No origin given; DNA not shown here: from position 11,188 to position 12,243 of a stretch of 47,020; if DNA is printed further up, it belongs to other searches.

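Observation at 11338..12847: Near-consensus sigma54 promoter, His-rich secreted mini-protein and an orphan degenerate enhancer-binding-protein-like AAA+ gene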

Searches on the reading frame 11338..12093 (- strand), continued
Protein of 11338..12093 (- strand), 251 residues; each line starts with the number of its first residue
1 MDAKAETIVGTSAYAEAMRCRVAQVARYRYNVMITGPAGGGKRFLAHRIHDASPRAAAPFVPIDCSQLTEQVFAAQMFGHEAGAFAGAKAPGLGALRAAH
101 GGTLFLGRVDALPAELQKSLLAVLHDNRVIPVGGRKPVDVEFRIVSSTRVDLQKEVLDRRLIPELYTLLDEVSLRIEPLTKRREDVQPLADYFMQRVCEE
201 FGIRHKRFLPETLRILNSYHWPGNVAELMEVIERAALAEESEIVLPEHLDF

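Call 6: find_homologous_proteins(query=window:11338-12093:-, max_evalue=1e-10)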
Query window:11338-12093:- (251 aa): 7417 proteins with E <= 1e-10 among 8000 candidates; the best 120 are listed.
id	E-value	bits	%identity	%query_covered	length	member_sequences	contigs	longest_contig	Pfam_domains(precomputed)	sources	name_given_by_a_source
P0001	2.2e-151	520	92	100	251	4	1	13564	PF00158.33,PF25601.2,PF14532.13,PF07728.21,PF13191.13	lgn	-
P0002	7.3e-73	263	51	100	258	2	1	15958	PF00158.33,PF25601.2,PF14532.13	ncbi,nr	ncbi:MAG: sigma 54-interacting transcriptional regulator [Planctomycetia bacterium]|nr:sigma 54-inte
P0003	4.9e-72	260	53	94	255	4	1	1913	PF00158.33,PF25601.2,PF14532.13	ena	-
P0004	1.0e-71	259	53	96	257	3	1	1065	PF00158.33,PF25601.2,PF14532.13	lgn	-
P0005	8.1e-70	253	51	96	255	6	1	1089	PF00158.33,PF25601.2,PF14532.13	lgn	-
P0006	3.1e-69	251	50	95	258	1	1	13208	PF00158.33,PF25601.2,PF14532.13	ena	-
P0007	4.1e-69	251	50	98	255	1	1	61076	PF00158.33,PF25601.2,PF14532.13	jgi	-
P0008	5.9e-68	247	48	100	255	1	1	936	PF00158.33,PF25601.2,PF14532.13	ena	-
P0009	1.7e-67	245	51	93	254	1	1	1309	PF00158.33,PF25601.2,PF14532.13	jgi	jgi:DNA-binding NtrC family response regulator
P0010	4.6e-66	241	50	95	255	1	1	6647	PF00158.33,PF25601.2,PF14532.13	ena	-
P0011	1.2e-61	226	47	96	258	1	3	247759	PF00158.33,PF25601.2,PF14532.13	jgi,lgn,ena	-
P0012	2.6e-59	219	45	93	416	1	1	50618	PF00158.33,PF25601.2,PF02954.26,PF00004.36,PF14532.13,PF07728.21,PF01078.28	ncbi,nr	ncbi:MAG: sigma-54 dependent transcriptional regulator [Planctomycetia bacterium]|nr:sigma-54 depend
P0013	1.2e-52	197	42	92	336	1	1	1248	PF00158.33,PF25601.2,PF02954.26,PF00004.36,PF14532.13,PF07728.21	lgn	-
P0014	2.0e-52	196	42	97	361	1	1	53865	PF00158.33,PF25601.2,PF02954.26,PF00004.36,PF14532.13,PF07728.21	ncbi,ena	-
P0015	2.8e-52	196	41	92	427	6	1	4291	PF00158.33,PF07724.21,PF25601.2,PF02954.26,PF00004.36,PF14532.13,PF07728.21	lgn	-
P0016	3.0e-52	195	42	92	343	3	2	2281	PF00158.33,PF25601.2,PF02954.26,PF00004.36,PF14532.13,PF07728.21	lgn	-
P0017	4.6e-52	195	40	98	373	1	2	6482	PF00158.33,PF25601.2,PF02954.26,PF00004.36,PF14532.13,PF07728.21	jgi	jgi:DNA-binding NtrC family response regulator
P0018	6.7e-50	188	41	99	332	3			PF00158.33,PF25601.2,PF14532.13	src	-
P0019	1.5e-49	187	42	96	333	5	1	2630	PF00158.33,PF25601.2,PF02954.26,PF14532.13,PF07728.21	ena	-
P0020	1.5e-49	187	41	98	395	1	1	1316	PF00158.33,PF25601.2,PF02954.26,PF14532.13,PF07728.21,PF00072.31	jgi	jgi:DNA-binding NtrC family response regulator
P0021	3.7e-49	185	42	99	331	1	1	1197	PF00158.33,PF25601.2,PF02954.26,PF14532.13,PF07728.21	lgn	-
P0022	5.5e-49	185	40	99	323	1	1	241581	PF00158.33,PF25601.2,PF02954.26,PF14532.13,PF07728.21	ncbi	-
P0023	6.6e-49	185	49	77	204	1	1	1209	PF00158.33,PF25601.2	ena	-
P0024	1.1e-48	184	41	95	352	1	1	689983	PF00158.33,PF07724.21,PF25601.2,PF02954.26,PF14532.13,PF07728.21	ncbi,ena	-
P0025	1.4e-48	183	42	97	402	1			PF00158.33,PF07724.21,PF25601.2,PF00004.36,PF14532.13,PF07728.21,PF00072.31,PF01078.28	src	-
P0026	2.9e-48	182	41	94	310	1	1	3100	PF00158.33,PF07724.21,PF25601.2,PF14532.13,PF07728.21,PF01078.28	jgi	jgi:transcriptional regulator with PAS, ATPase and Fis domain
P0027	3.4e-48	182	40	96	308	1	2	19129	PF00158.33,PF07724.21,PF25601.2,PF02954.26,PF14532.13,PF07728.21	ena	-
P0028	5.0e-48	182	41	98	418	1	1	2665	PF00158.33,PF25601.2,PF02954.26,PF14532.13,PF07728.21,PF00072.31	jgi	jgi:two-component system nitrogen regulation response regulator GlnG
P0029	7.0e-48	181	42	92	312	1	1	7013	PF00158.33,PF25601.2,PF02954.26,PF14532.13,PF07728.21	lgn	-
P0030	7.3e-48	181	44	87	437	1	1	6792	PF00158.33,PF13384.13,PF25601.2,PF02954.26,PF13518.13,PF18024.8,PF14532.13,PF07728.21,PF00072.31,PF01078.28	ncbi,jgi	-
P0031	7.3e-48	181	42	98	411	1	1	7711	PF00158.33,PF25601.2,PF02954.26,PF14532.13,PF07728.21,PF00072.31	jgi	-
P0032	1.1e-47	181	40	91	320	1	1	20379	PF00158.33,PF25601.2,PF02954.26,PF14532.13,PF07728.21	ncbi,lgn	-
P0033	1.9e-47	180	40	91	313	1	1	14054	PF00158.33,PF25601.2,PF02954.26,PF14532.13,PF07728.21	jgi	-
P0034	1.9e-47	180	50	73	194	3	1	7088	PF00158.33,PF25601.2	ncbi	-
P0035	2.4e-47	179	42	84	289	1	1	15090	PF00158.33,PF25601.2,PF02954.26,PF14532.13,PF07728.21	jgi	-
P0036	3.1e-47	179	42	94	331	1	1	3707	PF00158.33,PF25601.2,PF02954.26,PF14532.13,PF07728.21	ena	-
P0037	4.9e-47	178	40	98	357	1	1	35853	PF00158.33,PF25601.2,PF02954.26,PF14532.13,PF07728.21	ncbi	-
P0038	5.1e-47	178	39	96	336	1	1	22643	PF00158.33,PF25601.2,PF02954.26,PF14532.13,PF07728.21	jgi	jgi:transcriptional regulator with PAS, ATPase and Fis domain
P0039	7.2e-47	178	42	87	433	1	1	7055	PF00158.33,PF13384.13,PF25601.2,PF02954.26,PF14532.13,PF07728.21,PF00072.31,PF01078.28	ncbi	-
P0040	7.4e-47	178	40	96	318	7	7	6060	PF00158.33,PF25601.2,PF02954.26,PF00004.36,PF14532.13,PF07728.21,PF01078.28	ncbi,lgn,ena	-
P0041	7.8e-47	178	39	97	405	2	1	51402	PF00158.33,PF07724.21,PF25601.2,PF14532.13,PF07728.21,PF00072.31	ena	-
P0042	7.9e-47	178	41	97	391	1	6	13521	PF00158.33,PF25601.2,PF14532.13,PF07728.21,PF00072.31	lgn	-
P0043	8.8e-47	178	39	98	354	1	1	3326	PF00158.33,PF07724.21,PF25601.2,PF02954.26,PF14532.13,PF07728.21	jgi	-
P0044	9.8e-47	177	39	96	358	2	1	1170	PF00158.33,PF25601.2,PF02954.26,PF14532.13,PF07728.21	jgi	jgi:DNA-binding NtrC family response regulator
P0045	1.1e-46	177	41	87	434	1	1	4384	PF00158.33,PF13384.13,PF25601.2,PF02954.26,PF14532.13,PF07728.21,PF00072.31,PF01078.28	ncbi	ncbi:MAG: sigma-54 dependent transcriptional regulator [Acidobacteriota bacterium]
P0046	1.3e-46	177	39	99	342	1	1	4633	PF00158.33,PF25601.2,PF02954.26,PF14532.13,PF07728.21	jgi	jgi:transcriptional regulator with GAF, ATPase, and Fis domain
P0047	1.3e-46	177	43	87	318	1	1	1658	PF00158.33,PF07724.21,PF25601.2,PF02954.26,PF14532.13,PF07728.21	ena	-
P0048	1.4e-46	177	40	96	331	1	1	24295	PF00158.33,PF25601.2,PF02954.26,PF14532.13,PF07728.21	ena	-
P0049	1.5e-46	177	40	87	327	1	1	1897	PF00158.33,PF25601.2,PF02954.26,PF14532.13,PF07728.21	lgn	-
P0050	1.7e-46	177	39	92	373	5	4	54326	PF00158.33,PF25601.2,PF02954.26,PF14532.13,PF07728.21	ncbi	-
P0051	2.0e-46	176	37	98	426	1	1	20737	PF00158.33,PF25601.2,PF02954.26,PF00004.36,PF14532.13,PF07728.21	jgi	jgi:DNA-binding NtrC family response regulator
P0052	2.5e-46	176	40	97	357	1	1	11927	PF00158.33,PF25601.2,PF02954.26,PF14532.13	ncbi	-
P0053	2.6e-46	176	35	99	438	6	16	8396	PF00158.33,PF25601.2,PF18024.8,PF14532.13,PF07728.21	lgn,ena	-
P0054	2.8e-46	176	43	96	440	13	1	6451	PF00158.33,PF25601.2,PF02954.26,PF14532.13,PF07728.21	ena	-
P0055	2.9e-46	176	38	98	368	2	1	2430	PF00158.33,PF25601.2,PF02954.26,PF00004.36,PF14532.13,PF07728.21,PF01078.28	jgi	jgi:DNA-binding NtrC family response regulator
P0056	2.9e-46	176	42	87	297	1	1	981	PF00158.33,PF25601.2,PF02954.26,PF18024.8,PF14532.13,PF07728.21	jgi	jgi:two-component system response regulator HydG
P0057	2.9e-46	176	41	86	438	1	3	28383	PF00158.33,PF00498.32,PF25601.2,PF16697.11,PF14532.13,PF07728.21,PF01078.28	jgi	jgi:DNA-binding NtrC family response regulator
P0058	3.0e-46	176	39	99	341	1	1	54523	PF00158.33,PF25601.2,PF00004.36,PF14532.13,PF07728.21,PF13191.13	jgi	jgi:transcriptional regulator with GAF, ATPase, and Fis domain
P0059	3.2e-46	176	41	92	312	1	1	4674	PF00158.33,PF25601.2,PF02954.26,PF14532.13,PF07728.21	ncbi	-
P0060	5.0e-46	175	39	99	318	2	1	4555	PF00158.33,PF25601.2,PF02954.26,PF14532.13,PF07728.21,PF01078.28,PF13191.13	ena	-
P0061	5.3e-46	175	40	97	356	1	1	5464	PF00158.33,PF25601.2,PF02954.26,PF14532.13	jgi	jgi:DNA-binding NtrC family response regulator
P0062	5.4e-46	175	39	98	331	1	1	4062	PF00158.33,PF25601.2,PF02954.26,PF14532.13,PF07728.21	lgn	-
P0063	5.6e-46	175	40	94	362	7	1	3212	PF00158.33,PF25601.2,PF00004.36,PF14532.13,PF07728.21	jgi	jgi:formate hydrogenlyase transcriptional activator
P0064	6.3e-46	175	40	96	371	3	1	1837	PF00158.33,PF25601.2,PF02954.26,PF00004.36,PF14532.13,PF07728.21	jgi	jgi:two-component system response regulator AtoC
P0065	6.8e-46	175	41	96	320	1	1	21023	PF00158.33,PF25601.2,PF02954.26,PF14532.13,PF07728.21,PF01078.28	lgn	-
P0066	7.0e-46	175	42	84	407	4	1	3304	PF00158.33,PF25601.2,PF14532.13,PF07728.21,PF01078.28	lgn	-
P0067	7.2e-46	175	39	97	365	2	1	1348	PF00158.33,PF25601.2,PF02954.26,PF00004.36,PF14532.13,PF07728.21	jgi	jgi:two-component system response regulator HydG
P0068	7.5e-46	175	43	87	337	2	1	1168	PF00158.33,PF25601.2,PF02954.26,PF00004.36,PF14532.13,PF07728.21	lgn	-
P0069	7.6e-46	175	40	97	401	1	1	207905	PF00158.33,PF25601.2,PF02954.26,PF14532.13,PF07728.21,PF00072.31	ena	-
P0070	8.9e-46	174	41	98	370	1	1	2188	PF00158.33,PF25601.2,PF02954.26,PF14532.13,PF07728.21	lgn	-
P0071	9.2e-46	174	40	90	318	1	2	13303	PF00158.33,PF25601.2,PF02954.26,PF00004.36,PF14532.13,PF07728.21,PF01078.28,PF13191.13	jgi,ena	-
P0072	9.8e-46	174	39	96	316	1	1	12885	PF00158.33,PF25601.2,PF02954.26,PF00004.36,PF14532.13,PF07728.21,PF01078.28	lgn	-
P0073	1.0e-45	174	40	88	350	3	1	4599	PF00158.33,PF25601.2,PF02954.26,PF14532.13,PF07728.21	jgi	jgi:DNA-binding NtrC family response regulator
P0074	1.1e-45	174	40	94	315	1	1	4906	PF00158.33,PF25601.2,PF02954.26,PF14532.13,PF07728.21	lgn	-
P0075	1.2e-45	174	40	97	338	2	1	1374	PF00158.33,PF25601.2,PF02954.26,PF14532.13,PF07728.21,PF01078.28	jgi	jgi:transcriptional regulator with PAS, ATPase and Fis domain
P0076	1.2e-45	174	38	98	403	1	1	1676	PF00158.33,PF25601.2,PF14532.13,PF07728.21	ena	-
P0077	1.2e-45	174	42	84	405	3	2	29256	PF00158.33,PF25601.2,PF14532.13,PF07728.21,PF01078.28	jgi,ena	-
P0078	1.3e-45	174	39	96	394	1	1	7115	PF00158.33,PF07724.21,PF25601.2,PF14532.13,PF07728.21,PF00072.31,PF01078.28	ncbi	-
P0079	1.7e-45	173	42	88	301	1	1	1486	PF00158.33,PF25601.2,PF02954.26,PF14532.13,PF07728.21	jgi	jgi:hydrogenase-4 transcriptional activator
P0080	1.8e-45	173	38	99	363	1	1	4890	PF00158.33,PF25601.2,PF02954.26,PF14532.13,PF07728.21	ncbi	ncbi:MAG: sigma-54 dependent transcriptional regulator, partial [Myxococcota bacterium]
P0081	1.9e-45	173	38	99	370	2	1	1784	PF00158.33,PF25601.2,PF02954.26,PF00004.36,PF14532.13,PF07728.21,PF13191.13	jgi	jgi:two-component system nitrogen regulation response regulator GlnG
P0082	2.2e-45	173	40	98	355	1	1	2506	PF00158.33,PF25601.2,PF14532.13,PF07728.21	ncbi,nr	ncbi:MAG TPA: sigma 54-interacting transcriptional regulator, partial [Rhodocyclaceae bacterium]|nr:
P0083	2.2e-45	173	41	96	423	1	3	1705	PF00158.33,PF25601.2,PF02954.26,PF18024.8,PF14532.13,PF07728.21,PF00072.31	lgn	-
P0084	2.3e-45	173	40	97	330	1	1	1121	PF00158.33,PF25601.2,PF02954.26,PF14532.13,PF07728.21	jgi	jgi:two-component system nitrogen regulation response regulator GlnG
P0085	2.4e-45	173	41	96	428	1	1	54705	PF00158.33,PF25601.2,PF02954.26,PF18024.8,PF14532.13,PF07728.21,PF00072.31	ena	-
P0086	2.7e-45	173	38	97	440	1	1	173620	PF13185.13,PF00158.33,PF25601.2,PF01590.33,PF02954.26,PF14532.13,PF07728.21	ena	-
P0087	2.8e-45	173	38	97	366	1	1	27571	PF00158.33,PF25601.2,PF02954.26,PF14532.13,PF07728.21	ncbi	ncbi:MAG TPA: sigma 54-interacting transcriptional regulator [Vicinamibacterales bacterium]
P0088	2.9e-45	173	39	97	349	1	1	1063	PF00158.33,PF25601.2,PF02954.26,PF00004.36,PF14532.13,PF07728.21,PF13191.13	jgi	jgi:two-component system response regulator HydG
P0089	3.3e-45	172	37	97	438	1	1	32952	PF00158.33,PF25601.2,PF02954.26,PF14532.13,PF07728.21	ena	-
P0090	3.4e-45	172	40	96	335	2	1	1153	PF00158.33,PF25601.2,PF02954.26,PF14532.13,PF07728.21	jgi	jgi:two-component system response regulator HydG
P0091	3.5e-45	172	38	97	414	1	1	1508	PF00158.33,PF25601.2,PF14532.13,PF07728.21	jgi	jgi:DNA-binding NtrC family response regulator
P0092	3.5e-45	172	39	87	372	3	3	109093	PF00158.33,PF25601.2,PF02954.26,PF00004.36,PF14532.13,PF07728.21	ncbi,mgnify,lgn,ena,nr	ncbi:MAG TPA: sigma 54-interacting transcriptional regulator [Polyangiaceae bacterium]|mgnify:CR=1 F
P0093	4.1e-45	172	39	90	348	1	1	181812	PF00158.33,PF07724.21,PF25601.2,PF02954.26,PF14532.13,PF07728.21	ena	-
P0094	4.9e-45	172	41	97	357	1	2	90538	PF00158.33,PF25601.2,PF02954.26,PF14532.13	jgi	jgi:DNA-binding NtrC family response regulator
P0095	5.2e-45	172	36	97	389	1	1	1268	PF00158.33,PF25601.2,PF02954.26,PF00004.36,PF14532.13,PF07728.21,PF13191.13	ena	-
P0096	5.5e-45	172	39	97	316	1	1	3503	PF00158.33,PF25601.2,PF02954.26,PF00004.36,PF14532.13,PF07728.21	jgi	jgi:formate hydrogenlyase transcriptional activator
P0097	5.6e-45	172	40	86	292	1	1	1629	PF00158.33,PF25601.2,PF02954.26,PF14532.13,PF07728.21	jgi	jgi:transcriptional regulator with PAS, ATPase and Fis domain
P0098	5.8e-45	172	40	96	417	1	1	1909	PF00158.33,PF25601.2,PF02954.26,PF00004.36,PF14532.13,PF07728.21,PF00072.31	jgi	jgi:two-component system response regulator HydG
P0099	6.0e-45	172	41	96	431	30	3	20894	PF00158.33,PF25601.2,PF02954.26,PF18024.8,PF14532.13,PF07728.21,PF00072.31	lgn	-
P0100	6.6e-45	171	39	97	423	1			PF00158.33,PF25601.2,PF14532.13,PF07728.21,PF00072.31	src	-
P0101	7.3e-45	171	37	97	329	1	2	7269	PF00158.33,PF25601.2,PF02954.26,PF14532.13,PF07728.21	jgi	jgi:two-component system NtrC family response regulator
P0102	7.4e-45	171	38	96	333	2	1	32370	PF00158.33,PF25601.2,PF02954.26,PF14532.13,PF07728.21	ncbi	-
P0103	7.5e-45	171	40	90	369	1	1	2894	PF00158.33,PF25601.2,PF14532.13,PF07728.21,PF00072.31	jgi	-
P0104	7.9e-45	171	38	95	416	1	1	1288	PF00158.33,PF25601.2,PF02954.26,PF14532.13,PF07728.21,PF01078.28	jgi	jgi:formate hydrogenlyase transcriptional activator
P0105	8.1e-45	171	37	97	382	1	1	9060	PF00158.33,PF07724.21,PF25601.2,PF02954.26,PF07726.18,PF00004.36,PF14532.13,PF07728.21,PF01078.28,PF13191.13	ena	-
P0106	8.3e-45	171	38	97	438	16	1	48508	PF00158.33,PF25601.2,PF00004.36,PF14532.13,PF07728.21,PF00072.31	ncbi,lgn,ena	-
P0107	8.7e-45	171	39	92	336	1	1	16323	PF00158.33,PF25601.2,PF14532.13,PF07728.21,PF01078.28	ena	-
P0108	8.7e-45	171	39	91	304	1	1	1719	PF00158.33,PF25601.2,PF02954.26,PF14532.13,PF07728.21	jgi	jgi:two-component system NtrC family response regulator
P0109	9.4e-45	171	38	97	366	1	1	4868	PF00158.33,PF25601.2,PF02954.26,PF14532.13,PF07728.21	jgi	jgi:Nif-specific regulatory protein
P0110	1.0e-44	171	38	90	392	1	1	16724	PF00158.33,PF07724.21,PF25601.2,PF00004.36,PF14532.13,PF07728.21,PF00072.31,PF01078.28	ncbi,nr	ncbi:MAG: sigma-54-dependent Fis family transcriptional regulator [Acidobacteriota bacterium]|nr:sig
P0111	1.0e-44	171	36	97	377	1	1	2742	PF00158.33,PF07724.21,PF25601.2,PF02954.26,PF14532.13,PF07728.21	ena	-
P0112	1.0e-44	171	42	92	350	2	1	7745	PF00158.33,PF25601.2,PF02954.26,PF14532.13,PF07728.21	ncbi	-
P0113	1.1e-44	171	38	96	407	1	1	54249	PF00158.33,PF25601.2,PF02954.26,PF00004.36,PF14532.13,PF07728.21,PF00072.31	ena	-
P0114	1.1e-44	171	40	91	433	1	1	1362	PF00158.33,PF25601.2,PF02954.26,PF00004.36,PF14532.13,PF07728.21,PF00072.31,PF13191.13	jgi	-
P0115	1.1e-44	171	37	96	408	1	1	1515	PF00158.33,PF25601.2,PF02954.26,PF00004.36,PF14532.13,PF07728.21,PF00072.31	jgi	jgi:two-component system response regulator PilR (NtrC family)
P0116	1.2e-44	171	38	96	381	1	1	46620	PF00158.33,PF07724.21,PF25601.2,PF02954.26,PF00493.30,PF00004.36,PF14532.13,PF07728.21,PF01078.28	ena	-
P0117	1.2e-44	171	38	97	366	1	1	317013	PF00158.33,PF25601.2,PF02954.26,PF14532.13,PF07728.21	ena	-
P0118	1.3e-44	171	40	96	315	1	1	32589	PF00158.33,PF25601.2,PF02954.26,PF14532.13,PF07728.21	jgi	jgi:formate hydrogenlyase transcriptional activator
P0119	1.3e-44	170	37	97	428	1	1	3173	PF00158.33,PF25601.2,PF14532.13,PF07728.21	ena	-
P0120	1.4e-44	170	41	95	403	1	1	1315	PF00158.33,PF07724.21,PF25601.2,PF14532.13,PF07728.21,PF00072.31,PF01078.28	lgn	-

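Call 10: find_encoding_contigs(protein=P0011, flank=6000, max_places=3)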
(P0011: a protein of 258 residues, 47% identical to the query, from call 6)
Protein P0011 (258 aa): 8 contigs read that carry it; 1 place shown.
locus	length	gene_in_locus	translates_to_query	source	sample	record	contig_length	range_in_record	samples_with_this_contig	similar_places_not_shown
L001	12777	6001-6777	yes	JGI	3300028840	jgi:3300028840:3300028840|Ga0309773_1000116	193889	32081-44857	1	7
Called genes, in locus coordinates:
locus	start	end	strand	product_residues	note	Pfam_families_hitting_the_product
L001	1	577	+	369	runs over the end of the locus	-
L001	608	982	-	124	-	PF00293:NUDIX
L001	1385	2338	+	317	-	PF07661:MORN_2 (faint)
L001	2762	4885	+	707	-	PF06068:TIP49 (weak), PF00004:AAA, PF07728:AAA_5 (weak), PF17862:AAA_lid_3, PF01434:Peptidase_M41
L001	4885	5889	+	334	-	-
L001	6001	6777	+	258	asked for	PF00158:Sigma54_activat, PF14532:Sigma54_activ_2, PF25601:AAA_lid_14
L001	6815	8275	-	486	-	PF13428:TPR_14 (faint), PF14559:TPR_19 (faint), PF23914:TPR_CcmH_CycH (faint), PF12895:ANAPC3 (faint), PF13181:TPR_8 (faint), PF13414:TPR_11 (faint), PF13431:TPR_17 (faint)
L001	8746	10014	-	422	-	PF07661:MORN_2 (faint)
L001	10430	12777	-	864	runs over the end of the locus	PF17900:Peptidase_M1_N, PF01433:Peptidase_M1, PF13646:HEAT_2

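Call 11: find_encoding_contigs(protein=P0007, flank=6000, max_places=2)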
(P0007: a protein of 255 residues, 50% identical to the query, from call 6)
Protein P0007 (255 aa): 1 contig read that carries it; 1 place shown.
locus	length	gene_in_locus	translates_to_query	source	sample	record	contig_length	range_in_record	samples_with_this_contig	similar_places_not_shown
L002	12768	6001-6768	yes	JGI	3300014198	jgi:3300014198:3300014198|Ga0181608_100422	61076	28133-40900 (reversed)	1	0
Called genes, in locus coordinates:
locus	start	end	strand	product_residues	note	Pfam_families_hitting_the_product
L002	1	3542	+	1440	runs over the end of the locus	PF06283:ThuA, PF23500:DUF7133, PF13646:HEAT_2 (faint), PF13442:Cytochrome_CBB3 (weak), PF00034:Cytochrom_C (weak)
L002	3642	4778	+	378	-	PF01408:GFO_IDH_MocA, PF21252:Glyco_hydro_109_C (faint)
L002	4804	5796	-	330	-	PF01479:S4 (weak), PF00849:PseudoU_synth_2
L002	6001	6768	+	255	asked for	PF00158:Sigma54_activat, PF14532:Sigma54_activ_2, PF25601:AAA_lid_14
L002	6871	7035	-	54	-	-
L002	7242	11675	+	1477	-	PF00069:Pkinase, PF07714:PK_Tyr_Ser-Thr, PF00069:Pkinase, PF00400:WD40, PF23381:Beta-prop_IFT122_1st, PF23389:Beta-prop_WDR19_1st, PF23409:Beta-prop_EML, PF24105:Beta-prop_CAF1B_HIR1, +107 more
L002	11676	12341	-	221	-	-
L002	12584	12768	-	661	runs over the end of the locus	PF07944:Beta-AFase-like_GH127_cat, PF20736:Glyco_hydro127M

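Call 12: find_encoding_contigs(protein=P0002, flank=6000, max_places=2)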
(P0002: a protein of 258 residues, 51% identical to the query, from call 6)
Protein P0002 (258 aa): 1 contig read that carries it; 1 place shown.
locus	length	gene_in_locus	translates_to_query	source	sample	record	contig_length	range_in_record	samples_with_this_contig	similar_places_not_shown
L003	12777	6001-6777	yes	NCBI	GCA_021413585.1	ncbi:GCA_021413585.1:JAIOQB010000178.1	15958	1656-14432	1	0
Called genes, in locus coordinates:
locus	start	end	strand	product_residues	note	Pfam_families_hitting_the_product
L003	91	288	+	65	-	-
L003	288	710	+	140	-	-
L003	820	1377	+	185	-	PF05685:Uma2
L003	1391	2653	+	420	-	PF00590:TP_methylase, PF01135:PCMT (weak), PF03602:Cons_hypoth95 (faint)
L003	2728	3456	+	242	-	PF02585:PIG-L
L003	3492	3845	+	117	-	PF05635:23S_rRNA_IVP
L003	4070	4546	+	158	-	-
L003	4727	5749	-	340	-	PF01479:S4, PF00849:PseudoU_synth_2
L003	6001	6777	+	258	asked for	PF00158:Sigma54_activat, PF14532:Sigma54_activ_2, PF25601:AAA_lid_14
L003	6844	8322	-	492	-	PF12895:ANAPC3 (faint), PF13428:TPR_14 (faint), PF14559:TPR_19 (faint), PF07719:TPR_2 (faint), PF13414:TPR_11 (faint), PF13432:TPR_16, PF13432:TPR_16 (weak), PF23914:TPR_CcmH_CycH, +3 more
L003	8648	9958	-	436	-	PF07661:MORN_2 (faint)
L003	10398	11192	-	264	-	PF00005:ABC_tran, PF13304:AAA_21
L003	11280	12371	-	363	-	PF03741:TerC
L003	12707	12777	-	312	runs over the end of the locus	PF00083:Sugar_tr (weak), PF07690:MFS_1 (weak)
